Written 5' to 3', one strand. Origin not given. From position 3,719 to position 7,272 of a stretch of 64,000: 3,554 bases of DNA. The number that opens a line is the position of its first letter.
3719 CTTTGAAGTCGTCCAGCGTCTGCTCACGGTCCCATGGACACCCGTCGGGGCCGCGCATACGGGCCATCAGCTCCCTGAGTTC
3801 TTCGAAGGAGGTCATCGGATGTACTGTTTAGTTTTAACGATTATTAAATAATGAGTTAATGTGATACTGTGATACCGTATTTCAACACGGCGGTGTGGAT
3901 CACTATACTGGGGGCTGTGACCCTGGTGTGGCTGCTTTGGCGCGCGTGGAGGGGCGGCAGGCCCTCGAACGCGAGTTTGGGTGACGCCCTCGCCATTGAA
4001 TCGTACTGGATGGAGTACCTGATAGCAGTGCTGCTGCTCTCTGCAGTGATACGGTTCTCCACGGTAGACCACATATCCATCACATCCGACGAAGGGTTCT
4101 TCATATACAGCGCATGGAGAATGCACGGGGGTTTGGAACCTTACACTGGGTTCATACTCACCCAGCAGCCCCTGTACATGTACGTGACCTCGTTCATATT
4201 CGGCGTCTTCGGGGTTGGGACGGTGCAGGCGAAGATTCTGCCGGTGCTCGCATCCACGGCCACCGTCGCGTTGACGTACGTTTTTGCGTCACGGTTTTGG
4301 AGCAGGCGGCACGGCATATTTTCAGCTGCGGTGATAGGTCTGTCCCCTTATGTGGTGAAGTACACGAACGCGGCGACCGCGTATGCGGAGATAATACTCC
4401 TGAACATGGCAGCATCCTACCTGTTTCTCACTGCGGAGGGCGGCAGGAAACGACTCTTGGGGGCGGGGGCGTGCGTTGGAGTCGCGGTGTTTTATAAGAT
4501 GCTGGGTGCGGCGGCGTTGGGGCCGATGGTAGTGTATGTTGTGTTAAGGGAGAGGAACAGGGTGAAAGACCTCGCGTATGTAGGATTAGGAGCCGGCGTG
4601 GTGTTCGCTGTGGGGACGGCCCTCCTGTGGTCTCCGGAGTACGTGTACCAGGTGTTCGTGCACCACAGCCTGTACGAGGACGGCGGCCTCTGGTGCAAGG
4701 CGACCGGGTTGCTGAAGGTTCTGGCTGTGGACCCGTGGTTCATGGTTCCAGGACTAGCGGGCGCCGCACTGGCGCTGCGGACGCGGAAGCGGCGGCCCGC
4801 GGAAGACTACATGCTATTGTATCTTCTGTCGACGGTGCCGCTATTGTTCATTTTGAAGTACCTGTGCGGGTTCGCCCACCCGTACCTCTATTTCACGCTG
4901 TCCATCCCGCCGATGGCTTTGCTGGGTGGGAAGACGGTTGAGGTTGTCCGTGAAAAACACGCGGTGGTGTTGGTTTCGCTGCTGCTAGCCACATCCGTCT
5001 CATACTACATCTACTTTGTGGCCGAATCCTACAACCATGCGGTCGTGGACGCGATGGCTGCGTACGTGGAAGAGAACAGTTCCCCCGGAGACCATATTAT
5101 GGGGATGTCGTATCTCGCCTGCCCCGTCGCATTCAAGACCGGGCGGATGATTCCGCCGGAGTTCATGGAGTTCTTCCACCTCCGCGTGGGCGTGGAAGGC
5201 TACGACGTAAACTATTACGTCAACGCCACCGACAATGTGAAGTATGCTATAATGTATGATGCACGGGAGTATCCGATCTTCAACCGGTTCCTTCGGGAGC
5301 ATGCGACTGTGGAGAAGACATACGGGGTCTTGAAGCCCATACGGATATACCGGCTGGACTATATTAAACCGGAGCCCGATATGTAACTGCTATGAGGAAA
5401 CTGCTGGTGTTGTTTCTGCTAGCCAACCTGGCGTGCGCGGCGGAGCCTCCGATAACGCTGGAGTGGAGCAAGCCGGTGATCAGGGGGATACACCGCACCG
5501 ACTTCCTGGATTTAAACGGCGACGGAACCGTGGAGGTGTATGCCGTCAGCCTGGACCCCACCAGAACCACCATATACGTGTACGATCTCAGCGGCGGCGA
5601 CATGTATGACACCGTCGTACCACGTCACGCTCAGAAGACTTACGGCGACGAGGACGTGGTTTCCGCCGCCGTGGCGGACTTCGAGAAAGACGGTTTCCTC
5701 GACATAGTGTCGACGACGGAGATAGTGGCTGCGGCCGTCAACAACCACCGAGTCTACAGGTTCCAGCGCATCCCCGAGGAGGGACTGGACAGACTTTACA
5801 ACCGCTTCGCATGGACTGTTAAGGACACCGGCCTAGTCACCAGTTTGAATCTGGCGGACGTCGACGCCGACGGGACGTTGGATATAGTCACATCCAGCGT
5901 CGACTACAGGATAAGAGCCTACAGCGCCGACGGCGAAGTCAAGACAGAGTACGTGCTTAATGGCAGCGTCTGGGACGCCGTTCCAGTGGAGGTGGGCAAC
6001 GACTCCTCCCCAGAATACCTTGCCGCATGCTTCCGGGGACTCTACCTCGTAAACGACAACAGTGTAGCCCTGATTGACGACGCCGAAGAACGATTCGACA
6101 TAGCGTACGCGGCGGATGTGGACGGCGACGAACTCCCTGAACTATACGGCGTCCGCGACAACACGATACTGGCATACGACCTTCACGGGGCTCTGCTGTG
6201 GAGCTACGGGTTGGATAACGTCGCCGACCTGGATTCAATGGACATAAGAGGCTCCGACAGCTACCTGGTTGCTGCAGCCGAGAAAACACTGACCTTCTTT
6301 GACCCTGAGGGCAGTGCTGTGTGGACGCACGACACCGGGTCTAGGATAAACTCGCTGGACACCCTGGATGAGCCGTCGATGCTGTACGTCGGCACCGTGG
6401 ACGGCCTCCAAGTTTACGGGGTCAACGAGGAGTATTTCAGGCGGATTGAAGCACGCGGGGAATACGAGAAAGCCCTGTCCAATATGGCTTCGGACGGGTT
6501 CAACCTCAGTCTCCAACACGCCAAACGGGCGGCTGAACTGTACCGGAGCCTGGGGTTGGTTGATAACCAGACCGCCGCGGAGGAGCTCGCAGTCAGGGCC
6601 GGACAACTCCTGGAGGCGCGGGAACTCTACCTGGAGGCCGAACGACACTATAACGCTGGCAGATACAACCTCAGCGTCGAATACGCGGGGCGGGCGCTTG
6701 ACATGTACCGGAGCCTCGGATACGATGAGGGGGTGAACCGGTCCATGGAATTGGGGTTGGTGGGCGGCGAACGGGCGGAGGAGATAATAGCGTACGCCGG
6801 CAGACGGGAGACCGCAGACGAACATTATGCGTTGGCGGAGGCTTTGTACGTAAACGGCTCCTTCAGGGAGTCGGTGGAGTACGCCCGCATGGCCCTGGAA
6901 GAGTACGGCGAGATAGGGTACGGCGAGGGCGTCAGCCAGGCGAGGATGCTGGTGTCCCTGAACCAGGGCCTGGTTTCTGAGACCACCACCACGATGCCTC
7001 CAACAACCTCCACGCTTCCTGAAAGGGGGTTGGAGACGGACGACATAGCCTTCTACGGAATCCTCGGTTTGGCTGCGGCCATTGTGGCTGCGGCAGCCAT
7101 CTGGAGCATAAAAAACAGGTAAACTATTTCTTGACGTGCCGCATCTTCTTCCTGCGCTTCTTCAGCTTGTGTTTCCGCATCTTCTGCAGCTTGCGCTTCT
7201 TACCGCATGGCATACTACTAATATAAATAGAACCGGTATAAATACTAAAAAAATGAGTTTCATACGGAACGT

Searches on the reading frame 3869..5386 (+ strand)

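Call 38: search_protein_families(library=ncbifam, proteins=[window:3869-5386:+], max_evalue=0.01)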
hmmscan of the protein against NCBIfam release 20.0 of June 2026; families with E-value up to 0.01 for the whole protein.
window:3869-5386:+ (505 aa): 0 families

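Call 54: search_protein_families(library=pfam, proteins=[window:3869-5386:+], max_evalue=0.01)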
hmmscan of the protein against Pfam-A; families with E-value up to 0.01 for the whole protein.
window:3869-5386:+ (505 aa): 1 family
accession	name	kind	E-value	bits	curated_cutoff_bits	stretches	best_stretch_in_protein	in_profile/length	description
PF13231.12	PMT_2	-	4.5e-12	46.9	26.1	1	101-254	4-160/160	Dolichyl-phosphate-mannose-protein mannosyltransferase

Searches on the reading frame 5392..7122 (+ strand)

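Call 38: search_protein_families(library=ncbifam, proteins=[window:5392-7122:+], max_evalue=0.01)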
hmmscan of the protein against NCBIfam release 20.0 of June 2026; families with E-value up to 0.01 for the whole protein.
window:5392-7122:+ (576 aa): 0 families

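Call 54: search_protein_families(library=pfam, proteins=[window:5392-7122:+], max_evalue=0.01)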
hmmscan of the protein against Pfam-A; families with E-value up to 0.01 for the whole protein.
window:5392-7122:+ (576 aa): 4 families
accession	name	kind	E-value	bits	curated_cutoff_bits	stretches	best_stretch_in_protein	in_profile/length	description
PF13517.12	FG-GAP_3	-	6.5e-11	43.1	26.9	1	40-106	1-60/61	FG-GAP-like repeat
PF01839.29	FG-GAP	-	0.00033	20.9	22.1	0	150-168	3-21/37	FG-GAP repeat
PF25292.1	Beta-prop_CGLA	-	0.00056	19.9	26.8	0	257-333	9-90/316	Lambda-carrageenase beta-propeller domain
PF14783.12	BBS2_Mid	-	0.0015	19.1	27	0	151-187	1-36/108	Ciliary BBSome complex subunit 2, middle region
